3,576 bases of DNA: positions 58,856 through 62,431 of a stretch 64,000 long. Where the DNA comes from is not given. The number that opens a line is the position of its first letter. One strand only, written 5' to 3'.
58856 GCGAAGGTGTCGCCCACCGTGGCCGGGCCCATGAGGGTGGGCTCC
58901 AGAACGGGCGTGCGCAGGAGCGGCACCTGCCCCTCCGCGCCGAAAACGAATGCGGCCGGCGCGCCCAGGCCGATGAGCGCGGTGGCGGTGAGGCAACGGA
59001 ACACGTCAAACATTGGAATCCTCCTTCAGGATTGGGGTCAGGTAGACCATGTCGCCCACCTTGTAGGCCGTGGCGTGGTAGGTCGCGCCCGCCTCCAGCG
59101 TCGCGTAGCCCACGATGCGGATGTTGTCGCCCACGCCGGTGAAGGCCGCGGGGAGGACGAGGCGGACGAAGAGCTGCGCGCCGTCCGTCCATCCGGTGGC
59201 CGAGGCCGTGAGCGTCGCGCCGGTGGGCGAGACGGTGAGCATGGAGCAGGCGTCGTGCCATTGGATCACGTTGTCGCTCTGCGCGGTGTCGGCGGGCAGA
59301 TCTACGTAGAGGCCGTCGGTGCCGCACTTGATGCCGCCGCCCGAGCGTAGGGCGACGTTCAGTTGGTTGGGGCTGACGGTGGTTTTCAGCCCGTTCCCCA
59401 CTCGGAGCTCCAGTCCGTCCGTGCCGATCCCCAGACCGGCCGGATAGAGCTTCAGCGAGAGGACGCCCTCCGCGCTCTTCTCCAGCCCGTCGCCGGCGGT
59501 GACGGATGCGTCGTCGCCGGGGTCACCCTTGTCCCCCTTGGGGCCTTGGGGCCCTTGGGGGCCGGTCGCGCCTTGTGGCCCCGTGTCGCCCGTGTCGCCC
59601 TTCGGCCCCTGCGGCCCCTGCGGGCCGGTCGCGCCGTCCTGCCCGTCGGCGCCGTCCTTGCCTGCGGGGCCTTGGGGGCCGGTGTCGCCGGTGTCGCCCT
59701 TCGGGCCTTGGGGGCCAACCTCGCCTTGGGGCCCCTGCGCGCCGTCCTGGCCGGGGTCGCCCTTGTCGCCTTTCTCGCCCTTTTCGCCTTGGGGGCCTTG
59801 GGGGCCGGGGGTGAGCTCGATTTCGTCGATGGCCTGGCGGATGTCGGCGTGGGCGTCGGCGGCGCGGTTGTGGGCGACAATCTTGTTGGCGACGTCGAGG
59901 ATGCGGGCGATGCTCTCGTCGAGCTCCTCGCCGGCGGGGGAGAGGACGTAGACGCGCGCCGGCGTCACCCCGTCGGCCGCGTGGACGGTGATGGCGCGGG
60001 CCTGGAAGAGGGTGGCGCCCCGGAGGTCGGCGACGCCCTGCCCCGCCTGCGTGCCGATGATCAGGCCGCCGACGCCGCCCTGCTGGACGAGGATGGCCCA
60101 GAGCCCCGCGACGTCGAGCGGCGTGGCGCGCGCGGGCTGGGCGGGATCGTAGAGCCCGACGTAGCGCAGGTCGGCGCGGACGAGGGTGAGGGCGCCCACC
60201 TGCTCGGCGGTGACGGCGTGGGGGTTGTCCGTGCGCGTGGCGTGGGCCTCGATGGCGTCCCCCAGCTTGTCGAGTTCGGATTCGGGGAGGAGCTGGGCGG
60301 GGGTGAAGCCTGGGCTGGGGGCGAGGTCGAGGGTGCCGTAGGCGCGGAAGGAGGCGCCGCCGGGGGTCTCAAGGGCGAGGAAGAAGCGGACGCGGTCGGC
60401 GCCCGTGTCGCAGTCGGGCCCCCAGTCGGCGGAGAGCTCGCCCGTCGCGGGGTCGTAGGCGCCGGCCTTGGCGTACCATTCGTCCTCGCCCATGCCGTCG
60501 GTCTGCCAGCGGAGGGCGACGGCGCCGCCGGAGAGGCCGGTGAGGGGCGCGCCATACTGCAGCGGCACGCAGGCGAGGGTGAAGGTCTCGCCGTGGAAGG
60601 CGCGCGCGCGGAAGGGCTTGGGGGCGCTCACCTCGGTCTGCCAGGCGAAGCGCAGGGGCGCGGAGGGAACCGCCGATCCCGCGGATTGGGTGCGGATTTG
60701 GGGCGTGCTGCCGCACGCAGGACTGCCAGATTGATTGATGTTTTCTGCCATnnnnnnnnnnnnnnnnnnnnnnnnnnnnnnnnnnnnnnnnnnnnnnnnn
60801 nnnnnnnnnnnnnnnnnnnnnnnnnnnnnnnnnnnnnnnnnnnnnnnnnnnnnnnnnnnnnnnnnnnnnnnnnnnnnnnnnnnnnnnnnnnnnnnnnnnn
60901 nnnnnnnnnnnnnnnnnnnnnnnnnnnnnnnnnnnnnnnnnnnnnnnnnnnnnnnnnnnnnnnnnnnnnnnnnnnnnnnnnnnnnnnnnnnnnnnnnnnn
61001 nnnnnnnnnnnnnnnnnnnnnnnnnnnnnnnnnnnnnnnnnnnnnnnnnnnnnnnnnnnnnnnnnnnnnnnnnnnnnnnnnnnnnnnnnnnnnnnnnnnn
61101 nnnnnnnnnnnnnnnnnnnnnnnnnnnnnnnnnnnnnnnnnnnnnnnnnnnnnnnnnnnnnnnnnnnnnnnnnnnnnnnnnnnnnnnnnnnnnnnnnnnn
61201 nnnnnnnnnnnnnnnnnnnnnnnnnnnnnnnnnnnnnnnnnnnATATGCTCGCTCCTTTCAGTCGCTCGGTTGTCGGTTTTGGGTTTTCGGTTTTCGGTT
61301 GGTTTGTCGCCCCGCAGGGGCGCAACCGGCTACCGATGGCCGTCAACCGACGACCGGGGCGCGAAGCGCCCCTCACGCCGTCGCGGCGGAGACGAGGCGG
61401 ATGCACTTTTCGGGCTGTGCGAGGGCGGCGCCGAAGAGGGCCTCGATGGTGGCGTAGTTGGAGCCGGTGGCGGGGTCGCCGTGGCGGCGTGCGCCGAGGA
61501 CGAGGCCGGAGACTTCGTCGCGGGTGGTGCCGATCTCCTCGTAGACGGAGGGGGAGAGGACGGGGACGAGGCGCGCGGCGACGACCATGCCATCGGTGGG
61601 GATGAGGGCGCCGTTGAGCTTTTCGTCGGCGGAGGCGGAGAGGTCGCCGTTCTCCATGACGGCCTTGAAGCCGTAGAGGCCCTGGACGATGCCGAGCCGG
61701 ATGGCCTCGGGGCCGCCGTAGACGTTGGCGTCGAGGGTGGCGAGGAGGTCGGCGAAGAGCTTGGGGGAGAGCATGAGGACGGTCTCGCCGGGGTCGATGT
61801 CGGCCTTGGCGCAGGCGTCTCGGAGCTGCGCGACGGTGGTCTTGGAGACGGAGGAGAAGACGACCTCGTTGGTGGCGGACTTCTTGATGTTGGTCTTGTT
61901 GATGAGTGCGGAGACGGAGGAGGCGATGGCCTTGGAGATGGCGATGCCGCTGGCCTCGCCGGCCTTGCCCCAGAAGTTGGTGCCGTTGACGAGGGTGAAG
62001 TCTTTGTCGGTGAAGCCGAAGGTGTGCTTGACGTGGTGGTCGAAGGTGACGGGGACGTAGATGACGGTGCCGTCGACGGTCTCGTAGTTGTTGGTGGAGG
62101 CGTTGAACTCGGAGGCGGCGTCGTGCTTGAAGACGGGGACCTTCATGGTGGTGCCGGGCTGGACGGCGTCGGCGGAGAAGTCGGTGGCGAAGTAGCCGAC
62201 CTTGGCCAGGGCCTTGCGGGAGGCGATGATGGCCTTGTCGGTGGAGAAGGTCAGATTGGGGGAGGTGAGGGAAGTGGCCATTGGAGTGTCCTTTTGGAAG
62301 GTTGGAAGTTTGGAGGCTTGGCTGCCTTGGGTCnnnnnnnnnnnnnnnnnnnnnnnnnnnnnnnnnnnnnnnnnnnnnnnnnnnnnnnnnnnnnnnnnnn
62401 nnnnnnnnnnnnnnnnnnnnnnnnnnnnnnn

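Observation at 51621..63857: Tandem 7-8-nt arrays plus GC hairpins mark almost every gene junction of the phage-like cluster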

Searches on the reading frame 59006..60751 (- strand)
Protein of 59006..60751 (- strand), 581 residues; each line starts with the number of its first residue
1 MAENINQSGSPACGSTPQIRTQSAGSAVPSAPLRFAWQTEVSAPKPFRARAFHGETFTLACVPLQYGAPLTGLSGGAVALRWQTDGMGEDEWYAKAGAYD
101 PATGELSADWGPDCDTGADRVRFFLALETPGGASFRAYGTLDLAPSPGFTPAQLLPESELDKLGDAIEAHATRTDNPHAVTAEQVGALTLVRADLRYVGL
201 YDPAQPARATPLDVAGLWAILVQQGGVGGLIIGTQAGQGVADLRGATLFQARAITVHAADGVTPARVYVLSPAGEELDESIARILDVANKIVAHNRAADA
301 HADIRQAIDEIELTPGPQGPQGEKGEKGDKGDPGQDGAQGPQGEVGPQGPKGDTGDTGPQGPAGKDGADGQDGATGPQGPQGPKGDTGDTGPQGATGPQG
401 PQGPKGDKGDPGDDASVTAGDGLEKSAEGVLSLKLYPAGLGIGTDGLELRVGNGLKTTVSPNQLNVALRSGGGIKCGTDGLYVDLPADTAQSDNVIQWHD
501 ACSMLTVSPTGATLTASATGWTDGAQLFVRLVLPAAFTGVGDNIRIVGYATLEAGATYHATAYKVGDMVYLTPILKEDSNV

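Call 10: search_protein_families(library=phrogs, proteins=[window:59006-60751:-], max_evalue=0.01)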
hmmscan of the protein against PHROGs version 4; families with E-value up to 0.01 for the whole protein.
window:59006-60751:- (581 aa): 46 families (the best 25 are shown)
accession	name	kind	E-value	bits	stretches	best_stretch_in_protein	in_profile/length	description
phrog_5073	-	tail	6.1e-33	115.6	1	313-485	261-419/519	tail fiber protein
phrog_6320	-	tail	8.9e-33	115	1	306-412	73-191/745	tail fiber protein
phrog_819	-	tail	2.3e-30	106.5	1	315-414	480-588/1024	tail protein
phrog_8745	-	tail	8.4e-26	90.6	1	315-417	1385-1487/1803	tail fiber protein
phrog_366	-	tail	8.9e-22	79.1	2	344-445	310-388/474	tail fiber protein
phrog_1806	-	tail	3.9e-18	66.7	1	299-420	92-221/276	collagen like minor tail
phrog_10972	-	tail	7.8e-18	66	2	297-379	132-217/343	tail fiber protein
phrog_1658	-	unknown function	2.3e-16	61.3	2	348-413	45-110/239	-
phrog_18350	-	tail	4.2e-16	60.4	1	311-422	94-207/253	tail fiber protein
phrog_38806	-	unknown function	4.7e-15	56.7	2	316-382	76-151/285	-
phrog_13892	-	tail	8.1e-13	49.2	2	369-458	35-121/676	minor tail protein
phrog_22681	-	DNA, RNA and nucleotide metabolism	1.8e-12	48.5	2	364-416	102-154/157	DNA polymerase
phrog_3420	-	unknown function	1.2e-10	40.6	1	316-437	45-163/929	-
phrog_34255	-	unknown function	2.5e-09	36.5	1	313-428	259-383/1044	-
phrog_32123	-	unknown function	4.1e-09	36.3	1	304-410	209-306/532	-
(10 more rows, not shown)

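Call 11: search_protein_families(library=pfam, proteins=[window:59006-60751:-], max_evalue=0.01)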
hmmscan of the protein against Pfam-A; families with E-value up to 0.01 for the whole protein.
window:59006-60751:- (581 aa): 2 families
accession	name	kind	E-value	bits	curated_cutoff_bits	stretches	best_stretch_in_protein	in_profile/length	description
PF01391.23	Collagen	-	4.2e-16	58.9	27.2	2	315-371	3-59/60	Collagen triple helix repeat (20 copies)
PF06536.16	Av_adeno_fibre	-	0.00099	19.4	22.7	1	445-483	14-51/56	Avian adenovirus fibre, N-terminal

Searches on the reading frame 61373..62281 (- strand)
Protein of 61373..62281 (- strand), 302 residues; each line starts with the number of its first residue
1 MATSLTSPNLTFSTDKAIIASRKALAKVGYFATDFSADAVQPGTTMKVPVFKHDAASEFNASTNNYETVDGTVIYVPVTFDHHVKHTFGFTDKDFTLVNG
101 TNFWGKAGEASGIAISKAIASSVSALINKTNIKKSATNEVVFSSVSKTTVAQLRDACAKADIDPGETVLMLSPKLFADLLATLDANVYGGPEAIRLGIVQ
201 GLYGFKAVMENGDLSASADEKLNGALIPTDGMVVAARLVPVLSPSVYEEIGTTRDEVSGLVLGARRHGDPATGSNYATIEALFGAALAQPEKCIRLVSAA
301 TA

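Call 10: search_protein_families(library=phrogs, proteins=[window:61373-62281:-], max_evalue=0.01)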
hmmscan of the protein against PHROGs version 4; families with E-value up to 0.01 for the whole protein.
window:61373-62281:- (302 aa): 1 family
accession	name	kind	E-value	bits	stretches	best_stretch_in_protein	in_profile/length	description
phrog_283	-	head and packaging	1.8e-11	45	1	1-212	1-216/385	major head protein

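Call 11: search_protein_families(library=pfam, proteins=[window:61373-62281:-], max_evalue=0.01)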
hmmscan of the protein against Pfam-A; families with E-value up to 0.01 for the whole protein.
window:61373-62281:- (302 aa): 0 families

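Call 12: find_encoding_contigs(protein=window:61373-62281:-, flank=10000, max_places=6)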
Protein window:61373-62281:- (302 aa): 18 contigs read that carry it; 6 places shown.
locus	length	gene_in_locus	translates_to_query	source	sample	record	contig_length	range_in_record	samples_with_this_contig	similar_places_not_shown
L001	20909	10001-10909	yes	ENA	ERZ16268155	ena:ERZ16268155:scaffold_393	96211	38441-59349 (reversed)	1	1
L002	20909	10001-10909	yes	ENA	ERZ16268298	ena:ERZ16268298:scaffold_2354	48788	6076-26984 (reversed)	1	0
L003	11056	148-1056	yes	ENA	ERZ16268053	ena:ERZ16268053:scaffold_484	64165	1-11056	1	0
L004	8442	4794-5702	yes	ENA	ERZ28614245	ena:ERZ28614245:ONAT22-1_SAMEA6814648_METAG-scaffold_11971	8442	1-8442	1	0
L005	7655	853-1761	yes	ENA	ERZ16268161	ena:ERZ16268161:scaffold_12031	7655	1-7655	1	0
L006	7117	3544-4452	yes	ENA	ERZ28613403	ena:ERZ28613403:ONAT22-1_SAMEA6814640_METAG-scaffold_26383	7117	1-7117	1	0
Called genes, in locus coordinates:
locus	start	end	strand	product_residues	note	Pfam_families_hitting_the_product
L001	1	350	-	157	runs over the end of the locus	-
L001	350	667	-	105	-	-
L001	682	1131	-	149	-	-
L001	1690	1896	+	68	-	-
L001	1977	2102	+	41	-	-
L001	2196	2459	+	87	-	PF12728:HTH_17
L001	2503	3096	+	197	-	-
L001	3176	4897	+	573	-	-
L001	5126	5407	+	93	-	-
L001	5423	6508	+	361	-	PF13560:HTH_31 (weak), PF05621:TniB, PF13401:AAA_22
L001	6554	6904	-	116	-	PF05635:23S_rRNA_IVP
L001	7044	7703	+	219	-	-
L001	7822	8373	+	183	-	PF07352:Phage_Mu_Gam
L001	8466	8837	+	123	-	-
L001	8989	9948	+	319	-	PF10123:Mu-like_Pro_N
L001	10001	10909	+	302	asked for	-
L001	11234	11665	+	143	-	-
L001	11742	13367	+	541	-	PF12789:PTR (faint)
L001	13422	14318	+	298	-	-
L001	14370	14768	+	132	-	-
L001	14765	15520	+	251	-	-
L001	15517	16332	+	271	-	-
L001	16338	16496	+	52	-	-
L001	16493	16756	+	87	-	-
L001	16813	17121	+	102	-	-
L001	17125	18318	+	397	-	-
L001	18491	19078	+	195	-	-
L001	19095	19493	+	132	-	-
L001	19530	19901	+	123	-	-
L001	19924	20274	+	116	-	-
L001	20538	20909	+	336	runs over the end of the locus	-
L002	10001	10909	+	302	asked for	-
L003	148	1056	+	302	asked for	-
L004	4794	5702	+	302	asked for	-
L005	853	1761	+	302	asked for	-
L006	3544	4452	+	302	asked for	-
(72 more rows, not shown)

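Call 17: find_homologous_proteins(query=window:61373-62281:-, max_evalue=0.00001)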
Query window:61373-62281:- (302 aa): 257 proteins with E <= 0.00001 among 5419 candidates; the best 120 are listed.
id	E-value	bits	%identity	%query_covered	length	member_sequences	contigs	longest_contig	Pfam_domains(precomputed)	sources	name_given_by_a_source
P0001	1.2e-189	646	100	100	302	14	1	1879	-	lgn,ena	-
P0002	5.4e-172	589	89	100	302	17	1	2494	-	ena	-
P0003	1.7e-164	564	85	100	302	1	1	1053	-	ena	-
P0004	6.0e-163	559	85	100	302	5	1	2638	PF25209.3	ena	-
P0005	1.3e-158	545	84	100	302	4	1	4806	-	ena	-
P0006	1.3e-157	541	83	100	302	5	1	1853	-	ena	-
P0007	2.1e-151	521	81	100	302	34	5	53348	-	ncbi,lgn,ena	-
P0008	2.7e-138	478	73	100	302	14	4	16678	-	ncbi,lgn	-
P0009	2.2e-137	475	74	100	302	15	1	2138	-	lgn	-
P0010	3.0e-133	461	73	100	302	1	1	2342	-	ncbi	-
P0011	6.5e-132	457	72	100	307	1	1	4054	-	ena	-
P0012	4.6e-124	431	69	100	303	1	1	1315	-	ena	-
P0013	1.2e-118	414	65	99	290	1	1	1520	-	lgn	-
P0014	5.1e-116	405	65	100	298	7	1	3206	-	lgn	-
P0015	1.6e-114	400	67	98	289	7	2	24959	-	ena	-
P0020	4.1e-109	382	63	100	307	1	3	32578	-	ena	-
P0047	2.5e-84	301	49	100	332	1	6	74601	-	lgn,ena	-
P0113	1.3e-63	233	44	99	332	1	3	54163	-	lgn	-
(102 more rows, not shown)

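Call 18: find_related_loci(query=window:61373-62281:-, collection=genome_contigs, flank=10000)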
Query window:61373-62281:- (302 aa) in genome_contigs; peptide patterns used: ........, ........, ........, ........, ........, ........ (x = any residue, [..] = any of these).
93 stretches matched a pattern; 4 encode a relative of the query (tblastn E <= 1e-3); 4 distinct loci.
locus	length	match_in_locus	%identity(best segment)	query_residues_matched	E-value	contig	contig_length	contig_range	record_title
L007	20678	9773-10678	100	1-302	0e+0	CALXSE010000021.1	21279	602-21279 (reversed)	MAG: uncultured Kiritimatiellaeota bacterium isolate BRZ_KF__bin114 genome assembly, contig: BRZ_KF__NODE_3606_length_21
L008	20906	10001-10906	83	1-302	5e-171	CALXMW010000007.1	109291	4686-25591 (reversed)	MAG: uncultured Kiritimatiellaeota bacterium isolate BRZ_QD__bin101 genome assembly, contig: BRZ_QD__NODE_204_length_109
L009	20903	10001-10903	81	1-301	1e-156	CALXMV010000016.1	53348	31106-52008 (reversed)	MAG: uncultured Kiritimatiellaeota bacterium isolate BRZ_SL__bin71 genome assembly, contig: BRZ_SL__NODE_775_length_5334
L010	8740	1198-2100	80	1-301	8e-156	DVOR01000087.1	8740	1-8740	MAG TPA_asm: Candidatus Spyradenecus faecavium isolate 35461 MalCec2__C165632_L8740_SRR2134645, whole genome shotgun seq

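Call 19: find_related_loci(query=window:61373-62281:-, collection=viral_contigs, flank=10000)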
Query window:61373-62281:- (302 aa) in viral_contigs; peptide patterns used: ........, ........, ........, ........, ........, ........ (x = any residue, [..] = any of these).
1 stretches matched a pattern, but none encodes a relative of the query by tblastn (E <= 1e-3).

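Call 20: find_encoding_contigs(protein=P0020, flank=10000, max_places=2)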
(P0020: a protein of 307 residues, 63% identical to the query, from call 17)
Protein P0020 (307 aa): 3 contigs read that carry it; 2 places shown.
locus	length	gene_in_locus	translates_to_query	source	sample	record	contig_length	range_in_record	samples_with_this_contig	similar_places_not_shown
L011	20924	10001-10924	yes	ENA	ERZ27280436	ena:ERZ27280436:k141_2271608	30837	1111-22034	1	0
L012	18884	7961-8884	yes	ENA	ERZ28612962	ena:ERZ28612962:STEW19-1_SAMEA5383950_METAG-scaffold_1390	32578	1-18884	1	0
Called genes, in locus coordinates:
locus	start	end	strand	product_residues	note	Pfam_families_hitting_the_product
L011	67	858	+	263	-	-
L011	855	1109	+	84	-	-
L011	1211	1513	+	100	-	-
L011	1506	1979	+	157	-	-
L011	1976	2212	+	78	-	-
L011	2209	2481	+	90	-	-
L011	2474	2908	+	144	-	-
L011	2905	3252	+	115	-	-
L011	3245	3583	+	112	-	-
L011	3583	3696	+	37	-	-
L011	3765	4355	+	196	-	PF02195:ParB_N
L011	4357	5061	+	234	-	PF25680:Mom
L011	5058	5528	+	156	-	-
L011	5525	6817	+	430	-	PF03237:Terminase_6N, PF17289:Terminase_6C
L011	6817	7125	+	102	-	-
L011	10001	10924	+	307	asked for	-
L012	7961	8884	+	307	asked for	-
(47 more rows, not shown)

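Call 21: find_encoding_contigs(protein=P0047, flank=10000, max_places=2)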
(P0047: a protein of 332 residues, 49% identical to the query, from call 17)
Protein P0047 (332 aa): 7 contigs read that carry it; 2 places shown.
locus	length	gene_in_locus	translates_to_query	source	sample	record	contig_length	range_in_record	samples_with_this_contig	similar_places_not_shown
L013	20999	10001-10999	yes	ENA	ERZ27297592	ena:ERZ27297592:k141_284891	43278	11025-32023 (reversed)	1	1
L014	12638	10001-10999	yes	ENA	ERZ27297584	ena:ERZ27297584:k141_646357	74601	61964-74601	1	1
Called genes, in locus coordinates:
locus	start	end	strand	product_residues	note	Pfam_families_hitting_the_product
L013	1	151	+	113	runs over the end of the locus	PF14354:Lar_restr_allev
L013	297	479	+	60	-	-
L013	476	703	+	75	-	-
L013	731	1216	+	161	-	PF11195:Tad2-like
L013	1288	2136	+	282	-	PF01145:Band_7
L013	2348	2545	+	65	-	-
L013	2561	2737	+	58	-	-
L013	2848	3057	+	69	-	-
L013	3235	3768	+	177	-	-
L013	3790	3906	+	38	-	-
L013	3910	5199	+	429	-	PF04466:Terminase_3, PF03237:Terminase_6N, PF17288:Terminase_3C (weak)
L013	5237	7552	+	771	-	PF06074:Portal_Mu, PF18809:PBECR1 (faint)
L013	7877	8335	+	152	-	-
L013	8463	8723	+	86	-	-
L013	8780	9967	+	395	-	PF10123:Mu-like_Pro_N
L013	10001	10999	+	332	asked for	-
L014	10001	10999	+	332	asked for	-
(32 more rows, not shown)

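Call 22: find_encoding_contigs(protein=P0113, flank=10000, max_places=2)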
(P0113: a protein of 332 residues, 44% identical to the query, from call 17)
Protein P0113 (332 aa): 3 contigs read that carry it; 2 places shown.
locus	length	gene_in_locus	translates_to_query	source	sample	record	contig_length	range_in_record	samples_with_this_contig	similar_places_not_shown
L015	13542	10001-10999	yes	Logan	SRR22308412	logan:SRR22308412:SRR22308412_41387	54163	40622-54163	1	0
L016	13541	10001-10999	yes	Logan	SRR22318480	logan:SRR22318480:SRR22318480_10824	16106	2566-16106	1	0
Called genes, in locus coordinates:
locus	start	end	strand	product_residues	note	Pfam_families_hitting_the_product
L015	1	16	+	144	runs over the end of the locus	-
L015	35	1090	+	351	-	PF00438:S-AdoMet_synt_N, PF02772:S-AdoMet_synt_M (faint), PF02773:S-AdoMet_synt_C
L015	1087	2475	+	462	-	PF04466:Terminase_3, PF17288:Terminase_3C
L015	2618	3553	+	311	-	PF12224:Amidoligase_2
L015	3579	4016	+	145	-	PF06094:GGACT, PF13772:AIG2_2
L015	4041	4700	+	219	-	PF06094:GGACT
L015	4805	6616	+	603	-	PF06074:Portal_Mu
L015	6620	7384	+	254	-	-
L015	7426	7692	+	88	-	-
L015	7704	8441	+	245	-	-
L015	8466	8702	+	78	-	-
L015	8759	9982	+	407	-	PF10123:Mu-like_Pro_N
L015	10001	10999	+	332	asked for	-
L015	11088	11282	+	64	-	-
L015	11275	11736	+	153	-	-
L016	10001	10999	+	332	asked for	-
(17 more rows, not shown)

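Call 54: search_dna_similar(query=window:61373-62281:-, collection=phages, mode=protein, max_rows=15)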
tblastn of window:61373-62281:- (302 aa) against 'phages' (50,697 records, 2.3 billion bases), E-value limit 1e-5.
No match.
